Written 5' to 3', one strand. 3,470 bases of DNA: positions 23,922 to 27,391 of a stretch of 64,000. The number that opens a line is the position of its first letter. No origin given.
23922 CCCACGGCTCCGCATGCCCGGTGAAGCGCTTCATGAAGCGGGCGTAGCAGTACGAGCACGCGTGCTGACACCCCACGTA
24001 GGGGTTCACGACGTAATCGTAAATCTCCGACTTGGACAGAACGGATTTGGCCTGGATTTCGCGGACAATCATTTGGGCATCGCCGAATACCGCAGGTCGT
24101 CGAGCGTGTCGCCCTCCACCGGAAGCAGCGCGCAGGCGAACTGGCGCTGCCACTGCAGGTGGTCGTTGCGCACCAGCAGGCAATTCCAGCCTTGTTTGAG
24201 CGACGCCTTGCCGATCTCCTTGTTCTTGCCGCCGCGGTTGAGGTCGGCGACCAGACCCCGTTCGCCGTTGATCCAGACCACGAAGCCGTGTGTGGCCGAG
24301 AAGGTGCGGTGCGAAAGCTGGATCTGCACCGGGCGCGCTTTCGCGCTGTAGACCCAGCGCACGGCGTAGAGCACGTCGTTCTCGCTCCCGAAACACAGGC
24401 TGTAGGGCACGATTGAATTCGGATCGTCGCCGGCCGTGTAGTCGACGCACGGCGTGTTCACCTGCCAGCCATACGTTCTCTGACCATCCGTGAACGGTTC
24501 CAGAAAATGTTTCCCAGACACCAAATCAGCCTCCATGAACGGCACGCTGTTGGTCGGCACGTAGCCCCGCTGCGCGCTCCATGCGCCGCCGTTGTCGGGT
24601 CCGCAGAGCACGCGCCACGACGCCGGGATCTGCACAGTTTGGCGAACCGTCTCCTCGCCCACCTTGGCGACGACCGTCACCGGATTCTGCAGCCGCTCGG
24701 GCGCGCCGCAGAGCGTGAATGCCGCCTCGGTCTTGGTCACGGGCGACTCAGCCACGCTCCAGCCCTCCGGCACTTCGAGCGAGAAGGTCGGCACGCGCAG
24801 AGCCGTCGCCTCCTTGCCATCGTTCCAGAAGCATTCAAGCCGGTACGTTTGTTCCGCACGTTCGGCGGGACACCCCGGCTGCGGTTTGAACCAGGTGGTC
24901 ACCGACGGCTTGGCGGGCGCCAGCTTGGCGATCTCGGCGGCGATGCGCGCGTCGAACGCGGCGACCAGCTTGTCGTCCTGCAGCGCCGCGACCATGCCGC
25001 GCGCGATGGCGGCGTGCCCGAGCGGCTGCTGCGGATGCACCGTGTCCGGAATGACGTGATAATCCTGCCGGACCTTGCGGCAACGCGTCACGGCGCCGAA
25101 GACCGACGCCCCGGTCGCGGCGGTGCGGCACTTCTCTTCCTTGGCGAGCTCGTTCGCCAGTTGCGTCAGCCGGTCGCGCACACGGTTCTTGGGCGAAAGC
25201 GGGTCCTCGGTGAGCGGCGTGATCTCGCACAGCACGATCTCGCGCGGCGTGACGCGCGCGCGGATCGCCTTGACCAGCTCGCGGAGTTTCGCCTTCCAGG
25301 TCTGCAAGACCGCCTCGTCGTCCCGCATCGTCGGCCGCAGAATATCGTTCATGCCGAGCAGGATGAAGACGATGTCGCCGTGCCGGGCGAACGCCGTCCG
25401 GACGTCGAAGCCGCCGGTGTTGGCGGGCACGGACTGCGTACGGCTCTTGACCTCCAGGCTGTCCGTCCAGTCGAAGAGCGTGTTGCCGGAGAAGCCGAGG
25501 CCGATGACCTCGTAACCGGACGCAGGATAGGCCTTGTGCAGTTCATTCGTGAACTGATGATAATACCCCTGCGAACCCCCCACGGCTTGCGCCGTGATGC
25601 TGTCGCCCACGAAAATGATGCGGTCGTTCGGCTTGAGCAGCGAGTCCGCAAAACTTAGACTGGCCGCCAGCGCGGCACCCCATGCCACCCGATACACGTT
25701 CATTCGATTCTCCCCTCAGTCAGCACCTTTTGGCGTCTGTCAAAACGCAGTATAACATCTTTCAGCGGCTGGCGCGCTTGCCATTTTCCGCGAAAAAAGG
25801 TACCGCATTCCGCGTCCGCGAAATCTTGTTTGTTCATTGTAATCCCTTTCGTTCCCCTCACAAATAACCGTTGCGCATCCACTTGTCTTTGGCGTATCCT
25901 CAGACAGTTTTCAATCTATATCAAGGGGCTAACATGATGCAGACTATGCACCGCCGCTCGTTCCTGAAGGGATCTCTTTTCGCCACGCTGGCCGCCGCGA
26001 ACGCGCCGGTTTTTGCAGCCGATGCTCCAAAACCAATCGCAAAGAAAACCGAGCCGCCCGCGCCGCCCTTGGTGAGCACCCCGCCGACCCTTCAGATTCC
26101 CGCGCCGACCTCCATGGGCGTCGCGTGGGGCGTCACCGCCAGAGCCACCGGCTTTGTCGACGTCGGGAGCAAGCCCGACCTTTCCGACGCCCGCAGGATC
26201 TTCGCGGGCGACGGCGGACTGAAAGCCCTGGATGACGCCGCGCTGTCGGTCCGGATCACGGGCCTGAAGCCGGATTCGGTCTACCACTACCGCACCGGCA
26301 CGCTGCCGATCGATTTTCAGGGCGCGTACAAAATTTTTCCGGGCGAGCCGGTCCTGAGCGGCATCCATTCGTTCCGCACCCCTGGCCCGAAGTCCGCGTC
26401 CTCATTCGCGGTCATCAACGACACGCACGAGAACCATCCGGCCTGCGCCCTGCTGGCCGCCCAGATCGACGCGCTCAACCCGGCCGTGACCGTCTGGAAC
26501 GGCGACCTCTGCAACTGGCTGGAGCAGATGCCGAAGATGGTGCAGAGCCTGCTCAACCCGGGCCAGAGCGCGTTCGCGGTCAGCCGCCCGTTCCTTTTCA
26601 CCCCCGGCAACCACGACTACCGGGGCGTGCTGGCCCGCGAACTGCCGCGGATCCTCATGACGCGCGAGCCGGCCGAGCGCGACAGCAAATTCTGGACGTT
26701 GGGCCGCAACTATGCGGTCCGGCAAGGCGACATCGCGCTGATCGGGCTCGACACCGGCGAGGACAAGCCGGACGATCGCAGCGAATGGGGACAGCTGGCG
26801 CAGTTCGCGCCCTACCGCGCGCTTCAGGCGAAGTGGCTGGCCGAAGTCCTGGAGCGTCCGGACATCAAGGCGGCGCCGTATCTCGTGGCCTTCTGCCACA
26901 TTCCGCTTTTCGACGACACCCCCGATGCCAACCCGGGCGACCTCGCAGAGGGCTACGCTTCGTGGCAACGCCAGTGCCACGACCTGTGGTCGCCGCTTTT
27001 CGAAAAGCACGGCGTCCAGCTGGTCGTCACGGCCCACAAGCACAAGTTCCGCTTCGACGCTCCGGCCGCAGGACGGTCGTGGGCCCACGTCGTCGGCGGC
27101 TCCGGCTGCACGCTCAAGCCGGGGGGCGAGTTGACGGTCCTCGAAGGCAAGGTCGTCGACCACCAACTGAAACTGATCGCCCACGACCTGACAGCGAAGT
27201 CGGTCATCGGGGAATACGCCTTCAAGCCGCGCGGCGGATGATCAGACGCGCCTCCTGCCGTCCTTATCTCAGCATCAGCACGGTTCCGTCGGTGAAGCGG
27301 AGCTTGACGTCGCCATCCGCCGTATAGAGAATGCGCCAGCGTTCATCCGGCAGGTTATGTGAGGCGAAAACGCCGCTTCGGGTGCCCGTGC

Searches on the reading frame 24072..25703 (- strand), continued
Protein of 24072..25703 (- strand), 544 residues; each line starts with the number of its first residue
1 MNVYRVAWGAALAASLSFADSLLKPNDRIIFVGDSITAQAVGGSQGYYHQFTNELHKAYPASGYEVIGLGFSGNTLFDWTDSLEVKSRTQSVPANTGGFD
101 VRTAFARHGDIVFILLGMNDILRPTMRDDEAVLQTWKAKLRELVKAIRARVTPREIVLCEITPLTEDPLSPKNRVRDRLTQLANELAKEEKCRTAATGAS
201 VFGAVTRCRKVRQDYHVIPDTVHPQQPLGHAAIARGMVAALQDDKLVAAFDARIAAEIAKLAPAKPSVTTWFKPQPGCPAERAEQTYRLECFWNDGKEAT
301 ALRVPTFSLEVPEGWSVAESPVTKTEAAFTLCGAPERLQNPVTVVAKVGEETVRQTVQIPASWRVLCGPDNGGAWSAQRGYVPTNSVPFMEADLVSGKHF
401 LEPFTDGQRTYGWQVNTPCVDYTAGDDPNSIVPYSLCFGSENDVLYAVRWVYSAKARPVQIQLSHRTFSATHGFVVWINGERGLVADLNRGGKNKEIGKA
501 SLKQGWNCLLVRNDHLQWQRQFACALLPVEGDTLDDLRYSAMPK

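Call 61: fold_search(model_id=the predicted structure, library=pdb)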
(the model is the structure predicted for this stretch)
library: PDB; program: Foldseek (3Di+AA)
matches with E <= 10: 1716; with E <= 0.001: 100
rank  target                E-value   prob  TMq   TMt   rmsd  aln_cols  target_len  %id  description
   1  5bn1_A                1.5e-10  1.00  0.31  0.74   4.1       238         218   24  Structure of Axe2-W215I, an acetyl xylan esterase from Geobacillus stearothermophilus (released 2016-06-29)
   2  5jd3_A                2.7e-10  1.00  0.32  0.74   4.4       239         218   21  Crystal structure of LAE5, an alpha/beta hydrolase enzyme from the metagenome of Lake Arreo, Spain (released 2016-05-04)
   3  4jko_A                3.1e-10  1.00  0.32  0.75   4.1       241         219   24  Crystal structure of a catalytic mutant of Axe2 (Axe2_S15A), an acetylxylan esterase from Geobacillus stearothermophil (released 2014-02-12)
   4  5jd3_G                6.8e-10  1.00  0.31  0.74   4.3       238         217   21  Crystal structure of LAE5, an alpha/beta hydrolase enzyme from the metagenome of Lake Arreo, Spain (released 2016-05-04)
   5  3rjt_A                7.2e-10  1.00  0.32  0.76   4.1       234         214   24  Crystal structure of lipolytic protein G-D-S-L family from Alicyclobacillus acidocaldarius subsp. acidocaldarius DSM 4 (released 2011-04-27)
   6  3w7v_A                9.0e-10  1.00  0.32  0.74   4.1       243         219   23  Crystal Structure of Axe2, an Acetylxylan Esterase from Geobacillus stearothermophilus (released 2014-02-12)
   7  4oao_A                1.2e-09  1.00  0.31  0.73   4.1       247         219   21  A mutant of Axe2 (R55A), and acetyl-xylooligosaccharide esterase from Geobacillus Stearmophilus (released 2015-01-14)
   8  4jj4_A                1.5e-09  1.00  0.32  0.75   4.2       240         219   24  Crystal structure of a catalytic mutant of Axe2 (Axe2-D191A), an acetylxylan esterase from Geobacillus stearothermophi (released 2014-03-12)
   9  4oap_A                2.2e-09  1.00  0.31  0.71   4.2       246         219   22  An Axe2 mutant (W190I), an acetyl-xylooligosaccharide esterase from Geobacillus Stearmophilus (released 2015-01-14)
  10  4jj6_A                2.6e-09  1.00  0.30  0.70   4.4       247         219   21  Crystal structure of a catalytic mutant of Axe2 (Axe2-H194A), an acetylxylan esterase from Geobacillus stearothermophi (released 2014-03-12)
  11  6nps_B                8.1e-09  1.00  0.20  0.14  19.3       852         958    9  Crystal structure of GH115 enzyme AxyAgu115A from Amphibacillus xylanus (released 2020-07-15)
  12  7ddy_D                3.8e-08  1.00  0.32  0.83   3.5       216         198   19  Crystal structure of an acetyl xylan esterase AlAXEase (released 2021-06-02)
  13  6nps_A                7.8e-08  1.00  0.22  0.15  19.0       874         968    9  Crystal structure of GH115 enzyme AxyAgu115A from Amphibacillus xylanus (released 2020-07-15)
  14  7ddy_A                9.8e-08  1.00  0.31  0.78   3.4       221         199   20  Crystal structure of an acetyl xylan esterase AlAXEase (released 2021-06-02)
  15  7ddy_B                1.6e-07  1.00  0.33  0.83   3.4       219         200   19  Crystal structure of an acetyl xylan esterase AlAXEase (released 2021-06-02)
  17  6hfz_B                4.6e-07  1.00  0.29  0.40  20.7       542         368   12  Crystal structure of a two-domain esterase (CEX) active on acetylated mannans (released 2019-09-11)
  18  6hfz_A                7.5e-07  1.00  0.28  0.39  20.3       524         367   12  Crystal structure of a two-domain esterase (CEX) active on acetylated mannans (released 2019-09-11)
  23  6hfz_C                1.3e-06  1.00  0.29  0.40  20.6       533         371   12  Crystal structure of a two-domain esterase (CEX) active on acetylated mannans (released 2019-09-11)
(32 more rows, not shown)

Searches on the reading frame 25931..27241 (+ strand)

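Call 3: search_protein_families(library=pfam, proteins=[window:25931-27241:+], max_evalue=0.01)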
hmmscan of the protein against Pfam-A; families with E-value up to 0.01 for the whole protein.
window:25931-27241:+ (436 aa): 2 families
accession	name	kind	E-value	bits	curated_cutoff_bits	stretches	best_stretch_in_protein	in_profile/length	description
PF00149.33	Metallophos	-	1.8e-12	48.5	21.5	1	159-372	3-190/191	Calcineurin-like phosphoesterase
PF16656.11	Pur_ac_phosph_N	-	0.0011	19.9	30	1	54-124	6-80/93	Purple acid Phosphatase, N-terminal domain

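Call 4: search_protein_families(library=ncbifam, proteins=[window:25931-27241:+], max_evalue=0.01)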
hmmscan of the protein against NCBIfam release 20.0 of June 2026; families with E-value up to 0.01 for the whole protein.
window:25931-27241:+ (436 aa): 0 families
